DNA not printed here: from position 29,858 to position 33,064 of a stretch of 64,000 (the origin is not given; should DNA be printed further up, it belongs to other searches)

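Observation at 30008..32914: Single 968-aa polypeptide fusing an acylating aldehyde dehydrogenase to an AMP-forming CoA ligase: a SauS-SauT fusion for a sulfoacetate-type pathway?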

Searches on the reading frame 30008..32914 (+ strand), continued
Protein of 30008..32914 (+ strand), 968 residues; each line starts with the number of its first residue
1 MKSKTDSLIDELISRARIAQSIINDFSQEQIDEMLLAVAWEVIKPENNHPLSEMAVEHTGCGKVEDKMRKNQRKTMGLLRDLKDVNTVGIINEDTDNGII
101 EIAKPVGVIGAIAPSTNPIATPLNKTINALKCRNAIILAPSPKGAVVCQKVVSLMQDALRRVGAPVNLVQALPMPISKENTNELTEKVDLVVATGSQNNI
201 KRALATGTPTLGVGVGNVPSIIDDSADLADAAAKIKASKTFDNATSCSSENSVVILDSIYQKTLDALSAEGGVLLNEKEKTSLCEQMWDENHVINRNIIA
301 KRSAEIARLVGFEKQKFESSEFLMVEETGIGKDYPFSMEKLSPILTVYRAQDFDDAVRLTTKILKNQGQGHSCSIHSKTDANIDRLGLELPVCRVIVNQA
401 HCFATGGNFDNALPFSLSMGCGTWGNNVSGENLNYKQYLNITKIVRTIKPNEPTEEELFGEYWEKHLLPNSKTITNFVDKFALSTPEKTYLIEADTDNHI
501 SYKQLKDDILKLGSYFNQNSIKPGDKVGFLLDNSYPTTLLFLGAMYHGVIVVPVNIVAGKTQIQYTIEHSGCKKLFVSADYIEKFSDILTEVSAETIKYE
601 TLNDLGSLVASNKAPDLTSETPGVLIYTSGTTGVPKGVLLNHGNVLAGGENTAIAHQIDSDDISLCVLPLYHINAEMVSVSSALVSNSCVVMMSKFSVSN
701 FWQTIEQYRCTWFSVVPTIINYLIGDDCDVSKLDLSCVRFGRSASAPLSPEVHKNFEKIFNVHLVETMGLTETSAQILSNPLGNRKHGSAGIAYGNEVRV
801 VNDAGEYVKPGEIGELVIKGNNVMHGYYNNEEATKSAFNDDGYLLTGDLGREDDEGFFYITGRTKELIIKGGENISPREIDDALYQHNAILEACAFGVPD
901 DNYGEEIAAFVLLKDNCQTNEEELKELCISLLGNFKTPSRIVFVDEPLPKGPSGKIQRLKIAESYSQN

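Call 24: find_encoding_contigs(protein=P0003, flank=10000, max_places=2)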
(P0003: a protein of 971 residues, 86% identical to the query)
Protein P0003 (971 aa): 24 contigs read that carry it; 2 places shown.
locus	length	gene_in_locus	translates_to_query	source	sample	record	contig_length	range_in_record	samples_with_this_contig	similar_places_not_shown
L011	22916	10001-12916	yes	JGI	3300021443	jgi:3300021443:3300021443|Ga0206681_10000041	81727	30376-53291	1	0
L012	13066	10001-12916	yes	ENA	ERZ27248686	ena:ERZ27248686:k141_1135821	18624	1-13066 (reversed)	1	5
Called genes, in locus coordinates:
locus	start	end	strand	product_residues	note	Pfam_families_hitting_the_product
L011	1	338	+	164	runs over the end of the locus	-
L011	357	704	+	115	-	-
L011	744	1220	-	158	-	PF00149:Metallophos (faint), PF12850:Metallophos_2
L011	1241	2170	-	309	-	PF04976:DmsC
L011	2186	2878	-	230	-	PF12838:Fer4_7, PF13237:Fer4_10 (weak), PF13247:Fer4_11, PF12838:Fer4_7 (weak), PF13187:Fer4_9 (weak), PF00037:Fer4, PF12797:Fer4_2 (weak), PF12837:Fer4_6 (weak), +2 more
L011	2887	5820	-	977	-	PF04879:Molybdop_Fe4S4, PF00384:Molybdopterin, PF01568:Molydop_binding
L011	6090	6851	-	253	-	PF00392:GntR, PF07702:UTRA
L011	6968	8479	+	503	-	PF01970:TctA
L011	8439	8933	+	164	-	PF07331:TctB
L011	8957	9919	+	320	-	PF03401:TctC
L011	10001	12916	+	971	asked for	PF00171:Aldedh, PF00501:AMP-binding, PF13193:AMP-binding_C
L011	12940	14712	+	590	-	PF02776:TPP_enzyme_N, PF00205:TPP_enzyme_M, PF02775:TPP_enzyme_C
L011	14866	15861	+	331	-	PF01515:PTA_PTB, PF02504:FA_synthesis (faint)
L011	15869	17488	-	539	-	PF00890:FAD_binding_2 (weak), PF01266:DAO (faint), PF01946:Thi4 (weak), PF13450:NAD_binding_8 (weak), PF21162:ETFQO_UQ-bd, PF05187:Fer4_ETF_QO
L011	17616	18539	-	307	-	PF01012:ETF, PF00766:ETF_alpha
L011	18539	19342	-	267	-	PF01012:ETF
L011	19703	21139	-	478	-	PF00512:HisKA, PF13581:HATPase_c_2 (weak), PF02518:HATPase_c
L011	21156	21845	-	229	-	PF00072:Response_reg, PF00486:Trans_reg_C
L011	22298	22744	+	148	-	PF04203:Sortase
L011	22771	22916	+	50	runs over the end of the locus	-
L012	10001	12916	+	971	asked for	PF00171:Aldedh, PF00501:AMP-binding, PF13193:AMP-binding_C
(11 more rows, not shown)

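Call 34: search_protein_representatives(protein=window:30008-32911:+)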
Query: 968 residues. Proteins with E-value up to 0.001 (for the whole library): 223826; up to 1e-10: 122972; up to 1e-30: 27114. The best 150 are listed.
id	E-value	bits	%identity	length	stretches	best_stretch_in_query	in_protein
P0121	0.0e+00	1362.6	63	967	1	1-966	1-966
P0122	1.8e-281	952.9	33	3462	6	476-964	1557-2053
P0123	7.1e-172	590.2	56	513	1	471-967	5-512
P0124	1.6e-147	509.7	52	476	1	5-466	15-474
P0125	1.6e-147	509.7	53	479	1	6-466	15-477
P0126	2.7e-142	492.3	34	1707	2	471-964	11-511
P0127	1.6e-137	476.5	48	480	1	6-465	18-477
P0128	6.0e-136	471.3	49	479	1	8-466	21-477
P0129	3.9e-135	468.6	34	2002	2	473-963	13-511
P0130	6.1e-134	464.7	50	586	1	12-465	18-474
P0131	9.4e-132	457.5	33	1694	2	473-966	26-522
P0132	4.4e-131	455.2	46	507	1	472-963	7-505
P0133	1.7e-130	453.3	27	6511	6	458-961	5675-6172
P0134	2.3e-129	449.6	26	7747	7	497-961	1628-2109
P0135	1.3e-128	447.1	46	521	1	472-966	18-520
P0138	2.4e-123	429.7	47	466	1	5-464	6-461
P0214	4.9e-100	352.5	39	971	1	5-462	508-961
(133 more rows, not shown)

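Call 35: list_cluster_members(proteins=[P0123, P0124, P0125, P0127, P0128, P0132, P0135, P0138, P0214, P0121])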
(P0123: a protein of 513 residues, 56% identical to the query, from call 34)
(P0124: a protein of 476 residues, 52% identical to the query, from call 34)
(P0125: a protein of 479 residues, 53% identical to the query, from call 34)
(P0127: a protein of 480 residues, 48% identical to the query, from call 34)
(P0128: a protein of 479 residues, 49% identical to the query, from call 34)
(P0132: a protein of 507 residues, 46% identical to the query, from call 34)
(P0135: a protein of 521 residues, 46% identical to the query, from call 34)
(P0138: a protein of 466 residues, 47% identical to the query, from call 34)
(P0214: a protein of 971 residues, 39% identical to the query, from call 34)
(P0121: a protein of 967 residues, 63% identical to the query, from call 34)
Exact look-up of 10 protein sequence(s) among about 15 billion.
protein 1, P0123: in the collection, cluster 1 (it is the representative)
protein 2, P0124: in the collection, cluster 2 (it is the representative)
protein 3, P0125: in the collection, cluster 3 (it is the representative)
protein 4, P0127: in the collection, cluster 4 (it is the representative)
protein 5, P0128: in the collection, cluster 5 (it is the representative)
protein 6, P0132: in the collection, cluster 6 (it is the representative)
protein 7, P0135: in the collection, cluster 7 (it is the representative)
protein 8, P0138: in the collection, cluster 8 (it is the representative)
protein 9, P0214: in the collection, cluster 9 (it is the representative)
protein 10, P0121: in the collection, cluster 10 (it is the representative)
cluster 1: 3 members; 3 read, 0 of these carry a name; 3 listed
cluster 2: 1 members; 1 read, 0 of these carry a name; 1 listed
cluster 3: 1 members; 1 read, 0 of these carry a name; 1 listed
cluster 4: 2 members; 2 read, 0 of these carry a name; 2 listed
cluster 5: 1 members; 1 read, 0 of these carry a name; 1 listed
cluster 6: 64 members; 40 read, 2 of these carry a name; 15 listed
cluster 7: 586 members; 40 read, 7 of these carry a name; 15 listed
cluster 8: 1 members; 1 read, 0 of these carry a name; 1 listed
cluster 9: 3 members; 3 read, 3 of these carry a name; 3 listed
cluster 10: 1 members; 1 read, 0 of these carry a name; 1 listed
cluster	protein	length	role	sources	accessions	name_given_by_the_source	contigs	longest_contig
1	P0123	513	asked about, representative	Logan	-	-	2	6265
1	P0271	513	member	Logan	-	-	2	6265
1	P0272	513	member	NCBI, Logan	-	-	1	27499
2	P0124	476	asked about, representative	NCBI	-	-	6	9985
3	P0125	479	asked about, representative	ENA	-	-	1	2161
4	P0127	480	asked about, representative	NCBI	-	-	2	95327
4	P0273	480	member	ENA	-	-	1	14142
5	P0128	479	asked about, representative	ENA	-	-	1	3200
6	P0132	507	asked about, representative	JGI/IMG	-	-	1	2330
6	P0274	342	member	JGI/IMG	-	acyl-CoA synthetase (AMP-forming)/AMP-acid ligase II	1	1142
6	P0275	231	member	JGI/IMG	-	acyl-CoA synthetase (AMP-forming)/AMP-acid ligase II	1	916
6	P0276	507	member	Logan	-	-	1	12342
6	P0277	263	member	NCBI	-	-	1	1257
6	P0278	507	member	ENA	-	-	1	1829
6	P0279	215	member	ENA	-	-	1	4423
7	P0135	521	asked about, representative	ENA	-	-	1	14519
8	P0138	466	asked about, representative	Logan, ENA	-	-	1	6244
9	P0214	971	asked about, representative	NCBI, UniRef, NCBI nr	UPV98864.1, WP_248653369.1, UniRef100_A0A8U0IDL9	LLM class flavin-dependent oxidoreductase [Halorussus gelatinilyticus] | LLM class flavin-dependent oxidoreductase n=1 Tax=Halorussus gelatinilyticus ...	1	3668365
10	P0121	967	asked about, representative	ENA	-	-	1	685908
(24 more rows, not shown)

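Call 37: search_dna_similar(query=window:30008-32911:+, collection=plasmids, mode=protein, max_evalue=1e-30, max_rows=30)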
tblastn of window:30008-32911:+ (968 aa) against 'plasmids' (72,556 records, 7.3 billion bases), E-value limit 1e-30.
Records with a match: 1931; places in all: 3303; records where one place covers at least 80% of the query: 11.
Best place of each record, by identity: <60% 1931.
By first word of the organism name: Sinorhizobium 159; Rhizobium 146; Pseudosulfitobacter 126; Streptomyces 117; Rhodococcus 100; Bacillus 89; Klebsiella 53; Agrobacterium 51; Paracoccus 49; Sulfitobacter 48; and 235 more.
By predicted mobility (MOB-suite, as given by PLSDB): non-mobilizable 1226; conjugative 405; mobilizable 300.
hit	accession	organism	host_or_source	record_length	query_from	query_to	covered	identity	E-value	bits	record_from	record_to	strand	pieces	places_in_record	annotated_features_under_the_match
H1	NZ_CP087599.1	Paracoccus sp. MA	cell culture,soil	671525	9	963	98%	46.4%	0e+0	841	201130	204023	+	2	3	AMP-binding protein | aldehyde dehydrogenase family protein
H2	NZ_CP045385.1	Ruegeria sp. THAF33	pure culture,Surface of a polyethylene ...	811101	9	967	99%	46.1%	0e+0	817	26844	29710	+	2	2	AMP-binding protein | aldehyde dehydrogenase family protein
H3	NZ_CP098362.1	Paracoccus sp. TOH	cell cuture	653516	9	963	98%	45.8%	0e+0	820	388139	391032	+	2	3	AMP-binding protein | aldehyde dehydrogenase family protein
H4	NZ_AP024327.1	Caballeronia sp. NK8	-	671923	2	964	99%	45.0%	0e+0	856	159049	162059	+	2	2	AMP-binding protein | aldehyde dehydrogenase family protein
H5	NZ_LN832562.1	Paracoccus aminovorans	-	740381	27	963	96%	46.2%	0e+0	819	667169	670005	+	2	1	AMP-binding protein | aldehyde dehydrogenase family protein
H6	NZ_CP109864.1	Paracoccus aminovorans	bacteria,human fecal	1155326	27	963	96%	46.1%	0e+0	814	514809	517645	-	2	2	record has no annotation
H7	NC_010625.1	Paraburkholderia phymatum STM815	-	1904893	9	961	98%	45.2%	0e+0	839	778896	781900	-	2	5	record has no annotation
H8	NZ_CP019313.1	Tateyamaria omphalii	Single cell,seawater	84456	27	963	96%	45.8%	0e+0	779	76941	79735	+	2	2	AMP-binding protein | aldehyde dehydrogenase family protein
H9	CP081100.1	Rhodobacteraceae bacterium M382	-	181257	9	961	98%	44.7%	0e+0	797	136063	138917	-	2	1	AMP-binding protein | aldehyde dehydrogenase family protein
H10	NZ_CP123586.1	Alisedimentitalea scapharcae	Anadara broughtonii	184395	9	961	98%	44.4%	0e+0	793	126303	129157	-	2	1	AMP-binding protein | aldehyde dehydrogenase family protein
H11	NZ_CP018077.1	Sulfitobacter alexandrii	Alexandrium minutum,cell culture,cell ...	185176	27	958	96%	44.4%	0e+0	811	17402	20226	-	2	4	AMP-binding protein | aldehyde dehydrogenase family protein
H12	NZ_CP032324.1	Azospirillum argentinense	soil sample,Agricultural field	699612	9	466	47%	53.4%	1e-139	470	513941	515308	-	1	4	aldehyde dehydrogenase family protein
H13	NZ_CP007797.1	Azospirillum argentinense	Triticum aestivum L.,Root,wheat ...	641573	9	466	47%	53.2%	7e-140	470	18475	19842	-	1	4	aldehyde dehydrogenase family protein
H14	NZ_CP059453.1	Azospirillum brasilense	Prokaryotes,soil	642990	20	466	46%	53.3%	1e-135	457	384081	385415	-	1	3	aldehyde dehydrogenase family protein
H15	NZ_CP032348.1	Azospirillum brasilense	soil sample,Agricultural field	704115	20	463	46%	53.7%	8e-135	456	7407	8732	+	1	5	aldehyde dehydrogenase family protein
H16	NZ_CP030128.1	Indioceanicola profundi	sediment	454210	1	466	48%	51.1%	7e-132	447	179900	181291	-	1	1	aldehyde dehydrogenase family protein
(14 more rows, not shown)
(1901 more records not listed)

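Call 38: get_annotated_region(hit=H4, flank=8000)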
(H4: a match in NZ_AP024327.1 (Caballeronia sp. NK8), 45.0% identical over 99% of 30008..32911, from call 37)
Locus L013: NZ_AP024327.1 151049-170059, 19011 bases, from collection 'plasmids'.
description: Caballeronia sp. NK8 plasmid pNK83, complete sequence
organism: Caballeronia sp. NK8 (NCBI taxid 140098)
taxonomy: Bacteria; Pseudomonadota; Betaproteobacteria; Burkholderiales; Burkholderiaceae; Caballeronia; Caballeronia sp. NK8
host: -; source: -; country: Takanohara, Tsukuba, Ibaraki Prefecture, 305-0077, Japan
typing (MOB-suite, as given by PLSDB): non-mobilizable
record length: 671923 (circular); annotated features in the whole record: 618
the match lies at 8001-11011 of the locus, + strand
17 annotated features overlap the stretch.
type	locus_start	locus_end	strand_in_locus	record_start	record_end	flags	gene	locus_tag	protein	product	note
CDS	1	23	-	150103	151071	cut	-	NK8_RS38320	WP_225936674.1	GTP-binding protein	-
CDS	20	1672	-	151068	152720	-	-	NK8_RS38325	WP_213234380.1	amidohydrolase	-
CDS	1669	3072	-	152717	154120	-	-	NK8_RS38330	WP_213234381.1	sodium:solute symporter family protein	-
CDS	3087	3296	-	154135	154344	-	-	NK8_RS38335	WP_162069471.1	DUF3311 domain-containing protein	-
CDS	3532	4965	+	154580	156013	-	-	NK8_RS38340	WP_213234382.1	FAD-binding oxidoreductase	-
CDS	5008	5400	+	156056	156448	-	-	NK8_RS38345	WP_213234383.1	nuclear transport factor 2 family protein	-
CDS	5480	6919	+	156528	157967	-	-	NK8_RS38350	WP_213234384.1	amino acid permease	GO:0006865 - amino acid transport [Evidence IEA]; GO:0055085 - transmembrane transport [Evidence IEA]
CDS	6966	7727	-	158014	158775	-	-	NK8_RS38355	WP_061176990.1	IclR family transcriptional regulator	GO:0006355 - regulation of DNA-templated transcription [Evidence IEA]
CDS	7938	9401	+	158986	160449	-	-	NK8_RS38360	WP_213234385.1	aldehyde dehydrogenase family protein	-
CDS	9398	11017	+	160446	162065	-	-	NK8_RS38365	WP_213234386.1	AMP-binding protein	-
CDS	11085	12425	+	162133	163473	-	-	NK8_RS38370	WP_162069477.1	MFS transporter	GO:0055085 - transmembrane transport [Evidence IEA]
CDS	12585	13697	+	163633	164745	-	-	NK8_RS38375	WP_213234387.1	nucleoside hydrolase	-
CDS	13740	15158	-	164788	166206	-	-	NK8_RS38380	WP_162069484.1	MFS transporter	GO:0055085 - transmembrane transport [Evidence IEA]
CDS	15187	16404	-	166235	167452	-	-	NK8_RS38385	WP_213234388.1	FAD-dependent oxidoreductase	-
CDS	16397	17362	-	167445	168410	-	-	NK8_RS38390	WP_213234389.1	VOC family protein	-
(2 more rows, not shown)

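Call 39: get_annotated_region(hit=H2, flank=8000)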
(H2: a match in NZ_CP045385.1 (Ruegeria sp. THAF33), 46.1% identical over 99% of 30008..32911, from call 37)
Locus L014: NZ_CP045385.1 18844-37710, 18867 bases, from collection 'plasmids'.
description: Ruegeria sp. THAF33 plasmid pTHAF33_a, complete sequence
organism: Ruegeria sp. THAF33 (NCBI taxid 2587853)
taxonomy: Bacteria; Pseudomonadota; Alphaproteobacteria; Rhodobacterales; Roseobacteraceae; Ruegeria; Ruegeria sp. THAF33
host: -; source: pure culture,Surface of a polyethylene microplastic particle present in tank 6 of a marine aquarium ...; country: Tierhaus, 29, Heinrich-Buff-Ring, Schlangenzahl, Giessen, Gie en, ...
typing (MOB-suite, as given by PLSDB): non-mobilizable
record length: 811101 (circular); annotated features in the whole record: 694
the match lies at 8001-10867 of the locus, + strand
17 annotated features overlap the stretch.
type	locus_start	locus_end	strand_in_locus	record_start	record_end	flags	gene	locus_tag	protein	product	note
CDS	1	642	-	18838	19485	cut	-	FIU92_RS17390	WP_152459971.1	class I SAM-dependent methyltransferase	-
CDS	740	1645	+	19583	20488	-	-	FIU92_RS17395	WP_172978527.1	LysR family transcriptional regulator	GO:0006355 - regulation of DNA-templated transcription [Evidence IEA]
CDS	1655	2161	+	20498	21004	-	-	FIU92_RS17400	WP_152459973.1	ATP-binding protein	-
CDS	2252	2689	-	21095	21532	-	-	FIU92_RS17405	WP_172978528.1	DUF4345 domain-containing protein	-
CDS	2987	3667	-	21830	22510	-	-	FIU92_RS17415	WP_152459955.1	IS6 family transposase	-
CDS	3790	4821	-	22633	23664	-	-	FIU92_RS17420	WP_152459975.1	LacI family DNA-binding transcriptional regulator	-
CDS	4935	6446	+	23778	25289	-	-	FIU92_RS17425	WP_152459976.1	tripartite tricarboxylate transporter permease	-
CDS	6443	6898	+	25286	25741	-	-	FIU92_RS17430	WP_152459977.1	tripartite tricarboxylate transporter TctB family protein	-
CDS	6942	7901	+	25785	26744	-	-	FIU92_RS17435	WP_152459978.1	tripartite tricarboxylate transporter substrate binding protein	-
CDS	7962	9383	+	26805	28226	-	-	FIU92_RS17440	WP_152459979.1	aldehyde dehydrogenase family protein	-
CDS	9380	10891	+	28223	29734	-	-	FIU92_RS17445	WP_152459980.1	AMP-binding protein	-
CDS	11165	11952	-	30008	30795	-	-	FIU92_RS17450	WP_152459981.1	IS5 family transposase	-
CDS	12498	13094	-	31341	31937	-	-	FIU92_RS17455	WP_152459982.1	M35 family metallo-endopeptidase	-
CDS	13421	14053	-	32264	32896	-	-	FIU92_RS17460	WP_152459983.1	hypothetical protein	-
CDS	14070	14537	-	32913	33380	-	-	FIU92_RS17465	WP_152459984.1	hypothetical protein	-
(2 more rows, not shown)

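Call 45: get_annotated_region(hit=H11, flank=8000)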
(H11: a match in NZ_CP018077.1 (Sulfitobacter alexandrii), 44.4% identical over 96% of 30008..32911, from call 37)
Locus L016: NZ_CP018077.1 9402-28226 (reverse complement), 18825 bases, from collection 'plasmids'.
description: Sulfitobacter alexandrii strain AM1-D1 plasmid unnamed1, complete sequence
organism: Sulfitobacter alexandrii (NCBI taxid 1917485)
taxonomy: Bacteria; Pseudomonadota; Alphaproteobacteria; Rhodobacterales; Roseobacteraceae; Sulfitobacter; Sulfitobacter alexandrii
host: -; source: Alexandrium minutum,cell culture,cell culture of Alexandrium minutum 1089; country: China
typing (MOB-suite, as given by PLSDB): non-mobilizable; replicon rep_cluster_361
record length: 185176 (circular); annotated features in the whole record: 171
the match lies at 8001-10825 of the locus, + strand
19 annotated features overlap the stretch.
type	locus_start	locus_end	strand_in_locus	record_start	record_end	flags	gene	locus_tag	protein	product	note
CDS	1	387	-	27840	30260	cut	ligD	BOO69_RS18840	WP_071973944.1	DNA ligase D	GO:0006303 - double-strand break repair via nonhomologous end joining [Evidence IEA]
CDS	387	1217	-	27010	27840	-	-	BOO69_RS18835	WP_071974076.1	Ku protein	GO:0006303 - double-strand break repair via nonhomologous end joining [Evidence IEA]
CDS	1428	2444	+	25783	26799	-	-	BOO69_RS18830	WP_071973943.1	amino acid ABC transporter substrate-binding protein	-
CDS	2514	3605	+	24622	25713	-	-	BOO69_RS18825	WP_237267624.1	ABC transporter permease subunit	GO:0015837 - amine transport [Evidence IEA]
CDS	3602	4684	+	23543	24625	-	-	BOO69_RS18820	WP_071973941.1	amino acid ABC transporter permease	GO:0006865 - amino acid transport [Evidence IEA]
CDS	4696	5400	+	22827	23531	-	-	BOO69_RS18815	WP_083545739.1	GntR family transcriptional regulator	-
CDS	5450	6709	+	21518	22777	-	-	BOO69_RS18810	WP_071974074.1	aminotransferase class V-fold PLP-dependent enzyme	-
CDS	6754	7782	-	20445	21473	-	-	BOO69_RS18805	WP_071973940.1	LacI family DNA-binding transcriptional regulator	-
CDS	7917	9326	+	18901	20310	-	-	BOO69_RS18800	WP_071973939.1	aldehyde dehydrogenase family protein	-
CDS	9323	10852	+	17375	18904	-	-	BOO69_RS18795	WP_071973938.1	AMP-binding protein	-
CDS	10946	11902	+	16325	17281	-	-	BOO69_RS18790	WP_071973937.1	tripartite tricarboxylate transporter substrate binding protein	-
CDS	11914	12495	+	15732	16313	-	-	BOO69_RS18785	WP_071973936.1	tripartite tricarboxylate transporter TctB family protein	-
CDS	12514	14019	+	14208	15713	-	-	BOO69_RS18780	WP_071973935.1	tripartite tricarboxylate transporter permease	-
CDS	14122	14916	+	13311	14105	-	-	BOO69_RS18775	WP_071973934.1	SDR family oxidoreductase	-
CDS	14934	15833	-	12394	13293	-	-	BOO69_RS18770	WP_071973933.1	LysR family transcriptional regulator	-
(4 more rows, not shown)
